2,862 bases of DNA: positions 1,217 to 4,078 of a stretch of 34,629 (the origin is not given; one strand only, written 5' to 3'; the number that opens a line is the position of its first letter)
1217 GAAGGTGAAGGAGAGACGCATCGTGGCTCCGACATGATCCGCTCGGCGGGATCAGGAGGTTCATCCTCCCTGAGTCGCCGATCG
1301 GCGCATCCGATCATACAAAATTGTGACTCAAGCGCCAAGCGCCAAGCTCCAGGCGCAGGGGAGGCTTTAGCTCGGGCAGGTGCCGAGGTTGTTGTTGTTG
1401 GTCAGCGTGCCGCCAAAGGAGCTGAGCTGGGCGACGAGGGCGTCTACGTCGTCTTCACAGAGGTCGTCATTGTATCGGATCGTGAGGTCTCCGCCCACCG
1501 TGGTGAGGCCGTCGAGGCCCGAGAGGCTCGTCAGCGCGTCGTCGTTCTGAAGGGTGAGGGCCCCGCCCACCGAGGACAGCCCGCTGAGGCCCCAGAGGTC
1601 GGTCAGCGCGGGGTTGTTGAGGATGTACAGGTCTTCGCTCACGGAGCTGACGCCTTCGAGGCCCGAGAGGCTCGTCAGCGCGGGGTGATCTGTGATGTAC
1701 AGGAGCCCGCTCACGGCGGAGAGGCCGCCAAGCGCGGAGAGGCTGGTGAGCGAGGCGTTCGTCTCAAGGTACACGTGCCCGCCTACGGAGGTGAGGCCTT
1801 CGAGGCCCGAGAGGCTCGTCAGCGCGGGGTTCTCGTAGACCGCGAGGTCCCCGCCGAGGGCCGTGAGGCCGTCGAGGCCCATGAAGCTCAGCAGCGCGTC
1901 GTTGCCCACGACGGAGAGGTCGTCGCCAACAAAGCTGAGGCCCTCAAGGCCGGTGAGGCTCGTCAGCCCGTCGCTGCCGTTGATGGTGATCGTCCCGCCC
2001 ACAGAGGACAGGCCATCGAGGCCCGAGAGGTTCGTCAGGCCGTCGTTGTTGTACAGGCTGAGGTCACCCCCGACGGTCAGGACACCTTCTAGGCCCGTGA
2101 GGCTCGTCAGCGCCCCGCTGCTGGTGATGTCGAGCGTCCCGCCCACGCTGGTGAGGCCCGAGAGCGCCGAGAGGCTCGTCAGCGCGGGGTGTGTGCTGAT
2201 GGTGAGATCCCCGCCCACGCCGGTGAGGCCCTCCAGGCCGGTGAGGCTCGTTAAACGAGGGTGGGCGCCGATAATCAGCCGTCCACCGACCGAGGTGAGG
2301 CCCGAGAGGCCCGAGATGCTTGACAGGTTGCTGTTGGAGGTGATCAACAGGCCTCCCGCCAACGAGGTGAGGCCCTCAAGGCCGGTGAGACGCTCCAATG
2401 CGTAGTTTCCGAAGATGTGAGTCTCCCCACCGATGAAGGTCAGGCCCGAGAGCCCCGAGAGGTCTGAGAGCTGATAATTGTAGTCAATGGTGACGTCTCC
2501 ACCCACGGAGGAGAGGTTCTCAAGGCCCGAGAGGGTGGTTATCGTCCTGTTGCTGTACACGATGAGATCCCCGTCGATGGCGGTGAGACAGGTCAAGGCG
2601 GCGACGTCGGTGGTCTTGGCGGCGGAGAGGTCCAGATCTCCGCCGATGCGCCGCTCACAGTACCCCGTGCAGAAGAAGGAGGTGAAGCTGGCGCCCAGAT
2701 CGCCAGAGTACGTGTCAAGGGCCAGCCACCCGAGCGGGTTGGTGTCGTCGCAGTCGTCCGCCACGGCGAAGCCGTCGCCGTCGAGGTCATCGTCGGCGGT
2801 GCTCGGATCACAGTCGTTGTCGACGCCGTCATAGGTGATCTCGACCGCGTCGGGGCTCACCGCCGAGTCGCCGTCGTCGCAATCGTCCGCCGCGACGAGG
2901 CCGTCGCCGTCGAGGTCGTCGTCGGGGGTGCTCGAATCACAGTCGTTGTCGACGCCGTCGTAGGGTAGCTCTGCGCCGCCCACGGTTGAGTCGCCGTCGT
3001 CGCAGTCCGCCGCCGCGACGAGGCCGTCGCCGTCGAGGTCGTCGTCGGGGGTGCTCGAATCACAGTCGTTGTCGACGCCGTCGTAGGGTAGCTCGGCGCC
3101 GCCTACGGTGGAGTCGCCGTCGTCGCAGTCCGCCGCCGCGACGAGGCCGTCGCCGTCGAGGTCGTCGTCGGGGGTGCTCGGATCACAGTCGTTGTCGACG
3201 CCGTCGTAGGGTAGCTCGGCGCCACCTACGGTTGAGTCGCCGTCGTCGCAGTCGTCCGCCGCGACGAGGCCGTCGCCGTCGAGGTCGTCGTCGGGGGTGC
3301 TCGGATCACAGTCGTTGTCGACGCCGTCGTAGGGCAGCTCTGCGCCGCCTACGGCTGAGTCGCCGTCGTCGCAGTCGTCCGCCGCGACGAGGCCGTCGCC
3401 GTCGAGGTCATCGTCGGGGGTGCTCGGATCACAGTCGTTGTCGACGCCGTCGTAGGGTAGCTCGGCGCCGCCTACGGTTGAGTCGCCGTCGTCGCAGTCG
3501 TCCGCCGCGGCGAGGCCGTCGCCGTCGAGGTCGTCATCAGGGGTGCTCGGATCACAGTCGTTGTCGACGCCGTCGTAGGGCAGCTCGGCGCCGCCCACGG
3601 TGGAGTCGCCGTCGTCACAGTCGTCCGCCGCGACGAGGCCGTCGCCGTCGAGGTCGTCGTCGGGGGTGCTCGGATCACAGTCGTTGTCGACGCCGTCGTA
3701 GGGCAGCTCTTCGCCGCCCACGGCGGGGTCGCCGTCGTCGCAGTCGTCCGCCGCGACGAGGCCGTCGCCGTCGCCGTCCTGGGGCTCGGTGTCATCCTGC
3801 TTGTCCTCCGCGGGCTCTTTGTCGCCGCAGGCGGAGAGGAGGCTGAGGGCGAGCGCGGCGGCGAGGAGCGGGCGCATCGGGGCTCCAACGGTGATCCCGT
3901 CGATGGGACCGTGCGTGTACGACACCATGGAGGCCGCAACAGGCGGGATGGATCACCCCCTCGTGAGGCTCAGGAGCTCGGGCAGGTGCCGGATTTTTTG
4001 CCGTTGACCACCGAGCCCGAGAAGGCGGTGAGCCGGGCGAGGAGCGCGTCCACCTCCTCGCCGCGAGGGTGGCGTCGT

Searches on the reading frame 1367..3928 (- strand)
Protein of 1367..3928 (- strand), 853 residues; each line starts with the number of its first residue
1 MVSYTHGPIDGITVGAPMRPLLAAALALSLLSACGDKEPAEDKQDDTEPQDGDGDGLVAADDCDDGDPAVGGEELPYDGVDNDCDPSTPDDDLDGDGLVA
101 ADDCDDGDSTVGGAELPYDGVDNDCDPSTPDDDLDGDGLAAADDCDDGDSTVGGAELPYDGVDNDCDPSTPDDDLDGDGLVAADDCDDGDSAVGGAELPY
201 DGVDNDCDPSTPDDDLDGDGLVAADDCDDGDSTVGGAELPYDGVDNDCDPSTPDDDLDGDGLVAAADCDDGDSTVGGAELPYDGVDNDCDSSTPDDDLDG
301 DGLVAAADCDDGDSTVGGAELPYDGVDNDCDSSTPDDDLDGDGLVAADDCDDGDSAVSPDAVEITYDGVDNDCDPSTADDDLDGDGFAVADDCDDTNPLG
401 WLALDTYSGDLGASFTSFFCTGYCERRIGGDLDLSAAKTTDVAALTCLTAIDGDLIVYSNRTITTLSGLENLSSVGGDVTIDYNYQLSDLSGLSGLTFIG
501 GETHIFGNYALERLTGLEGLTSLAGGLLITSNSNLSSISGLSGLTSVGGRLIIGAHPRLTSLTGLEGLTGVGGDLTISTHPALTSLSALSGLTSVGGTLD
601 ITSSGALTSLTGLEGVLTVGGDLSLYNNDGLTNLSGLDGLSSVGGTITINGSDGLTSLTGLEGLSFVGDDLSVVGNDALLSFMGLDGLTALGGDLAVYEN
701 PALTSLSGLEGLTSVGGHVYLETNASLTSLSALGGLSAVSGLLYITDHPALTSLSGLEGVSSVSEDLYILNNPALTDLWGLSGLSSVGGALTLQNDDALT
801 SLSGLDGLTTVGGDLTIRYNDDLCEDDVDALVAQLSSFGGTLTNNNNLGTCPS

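Call 8: search_protein_families(library=pfam, proteins=[window:1367-3928:-], max_evalue=0.001)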
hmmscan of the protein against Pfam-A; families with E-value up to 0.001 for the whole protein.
window:1367-3928:- (853 aa): 3 families
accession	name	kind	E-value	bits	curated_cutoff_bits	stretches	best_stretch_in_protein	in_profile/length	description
PF11617.13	Cu-binding_MopE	-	3.2e-30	104.5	27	1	349-377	1-28/30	Putative metal-binding motif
PF01030.30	Recep_L_domain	-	4.2e-16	59.5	21.8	0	449-511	3-67/112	Receptor L domain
PF23952.1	LRR_EndoS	-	6.6e-07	30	27.9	0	596-659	25-88/116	Endo-beta-N-acetylglucosaminidase EndoS LRR domain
